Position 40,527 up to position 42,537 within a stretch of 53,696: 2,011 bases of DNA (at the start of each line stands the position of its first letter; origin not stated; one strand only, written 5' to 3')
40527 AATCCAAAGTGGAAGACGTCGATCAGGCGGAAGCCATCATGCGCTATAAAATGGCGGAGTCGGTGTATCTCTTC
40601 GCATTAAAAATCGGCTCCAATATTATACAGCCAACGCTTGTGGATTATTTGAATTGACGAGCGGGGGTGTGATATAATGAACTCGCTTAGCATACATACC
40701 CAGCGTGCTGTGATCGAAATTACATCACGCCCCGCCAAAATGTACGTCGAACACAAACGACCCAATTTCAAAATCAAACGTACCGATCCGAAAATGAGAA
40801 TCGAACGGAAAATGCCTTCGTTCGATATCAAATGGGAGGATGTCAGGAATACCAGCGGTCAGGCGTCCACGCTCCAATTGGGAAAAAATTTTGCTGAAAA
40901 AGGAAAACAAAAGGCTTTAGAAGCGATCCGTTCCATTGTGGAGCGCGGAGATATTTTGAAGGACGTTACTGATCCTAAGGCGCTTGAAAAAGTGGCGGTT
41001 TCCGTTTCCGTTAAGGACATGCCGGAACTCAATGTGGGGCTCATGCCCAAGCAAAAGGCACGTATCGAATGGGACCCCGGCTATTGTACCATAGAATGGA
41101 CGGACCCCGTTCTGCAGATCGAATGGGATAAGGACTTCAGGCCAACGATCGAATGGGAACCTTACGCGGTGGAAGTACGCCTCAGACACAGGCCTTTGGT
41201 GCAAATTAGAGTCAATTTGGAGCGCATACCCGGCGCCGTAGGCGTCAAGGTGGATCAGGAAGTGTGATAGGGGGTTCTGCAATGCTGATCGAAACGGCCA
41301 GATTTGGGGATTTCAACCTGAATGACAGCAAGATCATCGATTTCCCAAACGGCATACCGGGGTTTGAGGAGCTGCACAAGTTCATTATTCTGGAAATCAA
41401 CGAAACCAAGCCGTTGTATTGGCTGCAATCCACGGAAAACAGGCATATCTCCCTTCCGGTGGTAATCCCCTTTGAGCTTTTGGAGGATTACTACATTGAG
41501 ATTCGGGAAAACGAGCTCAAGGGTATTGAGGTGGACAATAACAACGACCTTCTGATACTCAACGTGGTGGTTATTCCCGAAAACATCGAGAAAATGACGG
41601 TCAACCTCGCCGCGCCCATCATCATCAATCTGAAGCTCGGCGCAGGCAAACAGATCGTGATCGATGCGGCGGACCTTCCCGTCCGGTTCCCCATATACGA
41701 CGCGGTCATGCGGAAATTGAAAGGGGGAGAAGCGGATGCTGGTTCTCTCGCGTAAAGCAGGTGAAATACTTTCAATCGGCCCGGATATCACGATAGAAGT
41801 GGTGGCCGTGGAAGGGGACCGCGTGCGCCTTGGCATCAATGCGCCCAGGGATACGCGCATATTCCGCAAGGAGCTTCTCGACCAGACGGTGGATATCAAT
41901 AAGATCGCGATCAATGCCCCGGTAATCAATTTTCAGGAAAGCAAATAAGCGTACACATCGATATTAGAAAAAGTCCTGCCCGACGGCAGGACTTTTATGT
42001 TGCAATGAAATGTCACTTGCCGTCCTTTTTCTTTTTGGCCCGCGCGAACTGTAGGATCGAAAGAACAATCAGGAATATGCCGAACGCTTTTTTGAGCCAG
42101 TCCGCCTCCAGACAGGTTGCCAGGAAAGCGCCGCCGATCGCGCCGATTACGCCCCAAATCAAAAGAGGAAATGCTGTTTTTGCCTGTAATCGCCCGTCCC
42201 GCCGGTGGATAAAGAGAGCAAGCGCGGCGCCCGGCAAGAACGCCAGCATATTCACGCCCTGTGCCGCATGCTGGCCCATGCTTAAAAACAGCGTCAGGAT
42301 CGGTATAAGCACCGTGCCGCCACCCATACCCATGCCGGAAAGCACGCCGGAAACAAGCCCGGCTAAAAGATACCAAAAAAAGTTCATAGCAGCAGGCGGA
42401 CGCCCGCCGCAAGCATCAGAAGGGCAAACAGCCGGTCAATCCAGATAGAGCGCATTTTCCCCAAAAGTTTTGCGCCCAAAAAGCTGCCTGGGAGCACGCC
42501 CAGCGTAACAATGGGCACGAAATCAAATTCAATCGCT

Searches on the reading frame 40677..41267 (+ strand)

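Call 57: search_protein_families(library=pfam, proteins=[window:40677-41267:+], max_evalue=0.01)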
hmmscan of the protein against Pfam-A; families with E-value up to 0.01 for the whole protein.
window:40677-41267:+ (196 aa): 1 family
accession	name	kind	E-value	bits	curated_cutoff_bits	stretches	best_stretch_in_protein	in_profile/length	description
PF20074.4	DUF6470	-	2.1e-29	102.8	28.9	1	4-179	1-178/178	Family of unknown function (DUF6470)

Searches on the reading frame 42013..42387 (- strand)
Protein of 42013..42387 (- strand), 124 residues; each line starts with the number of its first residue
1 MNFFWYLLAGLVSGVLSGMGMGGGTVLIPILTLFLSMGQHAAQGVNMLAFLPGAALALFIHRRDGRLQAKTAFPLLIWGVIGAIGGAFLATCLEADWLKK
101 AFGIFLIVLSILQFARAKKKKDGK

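Call 57: search_protein_families(library=pfam, proteins=[window:42013-42387:-], max_evalue=0.01)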
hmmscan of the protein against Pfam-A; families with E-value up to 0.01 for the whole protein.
window:42013-42387:- (124 aa): 1 family
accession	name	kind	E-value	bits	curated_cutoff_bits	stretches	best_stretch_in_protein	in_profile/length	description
PF01925.25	TauE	-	1.4e-23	84.2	32.6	1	6-119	1-113/237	Sulfite exporter TauE/SafE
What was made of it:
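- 42013..42752 (-): Divergently transcribed pair of half-size TauE/SafE membrane genes (42384-42752 matches the C-terminal half of the family profile, 42013-42387 the N-terminal half). It is a conserved neighbour of the rnf cluster. A functional link is not established. Pfam PF01925 halves (call 57).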
